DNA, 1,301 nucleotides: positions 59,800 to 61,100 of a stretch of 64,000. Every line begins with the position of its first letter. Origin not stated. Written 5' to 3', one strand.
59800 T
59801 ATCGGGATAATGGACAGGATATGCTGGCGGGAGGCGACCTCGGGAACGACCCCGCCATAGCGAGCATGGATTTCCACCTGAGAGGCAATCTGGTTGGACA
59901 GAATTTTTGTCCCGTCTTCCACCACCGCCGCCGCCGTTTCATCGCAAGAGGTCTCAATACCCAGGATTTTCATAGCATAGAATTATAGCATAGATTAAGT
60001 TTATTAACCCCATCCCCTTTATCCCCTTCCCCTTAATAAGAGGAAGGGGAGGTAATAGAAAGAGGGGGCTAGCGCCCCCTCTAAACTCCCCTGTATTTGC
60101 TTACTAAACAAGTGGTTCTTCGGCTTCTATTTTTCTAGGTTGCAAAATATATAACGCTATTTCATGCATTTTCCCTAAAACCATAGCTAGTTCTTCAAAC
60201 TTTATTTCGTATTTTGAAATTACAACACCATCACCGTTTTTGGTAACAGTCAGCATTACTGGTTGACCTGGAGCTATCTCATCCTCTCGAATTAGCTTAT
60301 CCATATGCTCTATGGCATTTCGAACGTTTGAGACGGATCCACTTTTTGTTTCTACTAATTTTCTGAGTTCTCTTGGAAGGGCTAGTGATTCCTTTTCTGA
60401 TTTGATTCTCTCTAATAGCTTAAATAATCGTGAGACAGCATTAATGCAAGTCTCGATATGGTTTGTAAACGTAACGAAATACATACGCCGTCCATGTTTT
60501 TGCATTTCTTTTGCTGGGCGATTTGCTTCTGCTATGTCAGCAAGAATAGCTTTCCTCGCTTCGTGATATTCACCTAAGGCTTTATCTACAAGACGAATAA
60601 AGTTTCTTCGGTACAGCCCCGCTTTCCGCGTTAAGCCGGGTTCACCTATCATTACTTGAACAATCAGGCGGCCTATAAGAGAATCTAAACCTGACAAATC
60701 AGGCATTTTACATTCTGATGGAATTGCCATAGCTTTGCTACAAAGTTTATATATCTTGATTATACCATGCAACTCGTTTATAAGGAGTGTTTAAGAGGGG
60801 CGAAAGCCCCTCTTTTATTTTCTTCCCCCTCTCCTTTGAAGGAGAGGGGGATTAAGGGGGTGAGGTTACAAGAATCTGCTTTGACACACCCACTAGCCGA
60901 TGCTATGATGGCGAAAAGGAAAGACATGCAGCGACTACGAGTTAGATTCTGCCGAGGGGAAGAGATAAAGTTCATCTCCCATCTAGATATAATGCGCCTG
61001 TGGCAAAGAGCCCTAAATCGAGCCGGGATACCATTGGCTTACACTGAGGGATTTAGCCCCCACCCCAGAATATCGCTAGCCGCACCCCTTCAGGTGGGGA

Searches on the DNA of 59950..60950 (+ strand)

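Call 89: search_dna_similar(query=window:60780-60869:+, collection=ecoli_genomes, mode=distant, max_evalue=10, max_rows=8)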
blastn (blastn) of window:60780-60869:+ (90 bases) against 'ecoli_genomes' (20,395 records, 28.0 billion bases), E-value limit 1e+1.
Records with a match: 65; places in all: 68; records where one place covers at least 80% of the query: 0.
Genomes with a match: 65 of 5426; with a place that covers at least 80% of the query: 0. Places per genome that has any: lowest 1, median 1, highest 2. On chromosomes: 68 places; on plasmids: 0.
Best place of each record, by identity: 80-90% 65.
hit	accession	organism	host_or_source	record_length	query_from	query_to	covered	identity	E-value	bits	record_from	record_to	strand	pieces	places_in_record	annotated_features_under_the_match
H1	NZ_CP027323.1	Escherichia coli strain 2013C-3033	Homo sapiens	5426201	44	73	33%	86.7%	9e+0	37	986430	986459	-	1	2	none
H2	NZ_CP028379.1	Escherichia coli O145 str. RM9872 strain RM9872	Bos taurus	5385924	44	73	33%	86.7%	9e+0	37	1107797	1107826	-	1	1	none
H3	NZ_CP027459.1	Escherichia coli strain 90-3040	missing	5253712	44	73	33%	86.7%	9e+0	37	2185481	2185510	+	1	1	none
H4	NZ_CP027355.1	Escherichia coli strain 2013C-4991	Homo sapiens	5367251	44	73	33%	86.7%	9e+0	37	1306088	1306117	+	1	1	none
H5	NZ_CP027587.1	Escherichia coli strain 2013C-4974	Homo sapiens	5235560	44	73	33%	86.7%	9e+0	37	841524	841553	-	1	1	none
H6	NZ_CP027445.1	Escherichia coli strain 2013C-3492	Homo sapiens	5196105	44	73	33%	86.7%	9e+0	37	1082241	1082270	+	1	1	none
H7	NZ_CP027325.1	Escherichia coli strain 2013C-4830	Homo sapiens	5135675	44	73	33%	86.7%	9e+0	37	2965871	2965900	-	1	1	none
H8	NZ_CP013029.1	Escherichia coli strain 2012C-4227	Homo sapiens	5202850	44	73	33%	86.7%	9e+0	37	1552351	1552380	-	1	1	none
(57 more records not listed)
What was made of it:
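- Closest known: BoxC / PIT. Different: BLAST of a whole X copy (D, 60780-60869) against 5426 E. coli genomes gives only E = 9 (call 89).
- Tried and rejected: BLAST of copy D (60780-60869) gave none, E = 9 (call 89).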

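Call 102: search_rna_families(source=window, start=59950, end=60950, threshold=evalue, max_evalue=0.1)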
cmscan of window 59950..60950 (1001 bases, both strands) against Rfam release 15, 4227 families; matches with E-value up to 0.1: 2.
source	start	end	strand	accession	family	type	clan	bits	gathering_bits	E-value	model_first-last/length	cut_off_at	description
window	60005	60071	-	RF00884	MIR815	Gene; miRNA;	-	27.9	63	0.0048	1-81/81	no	MIR815 microRNA precursor family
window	60001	60073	-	RF01015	mir-885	Gene; miRNA;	-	21.7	66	0.095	1-74/74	no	mir-885 microRNA precursor family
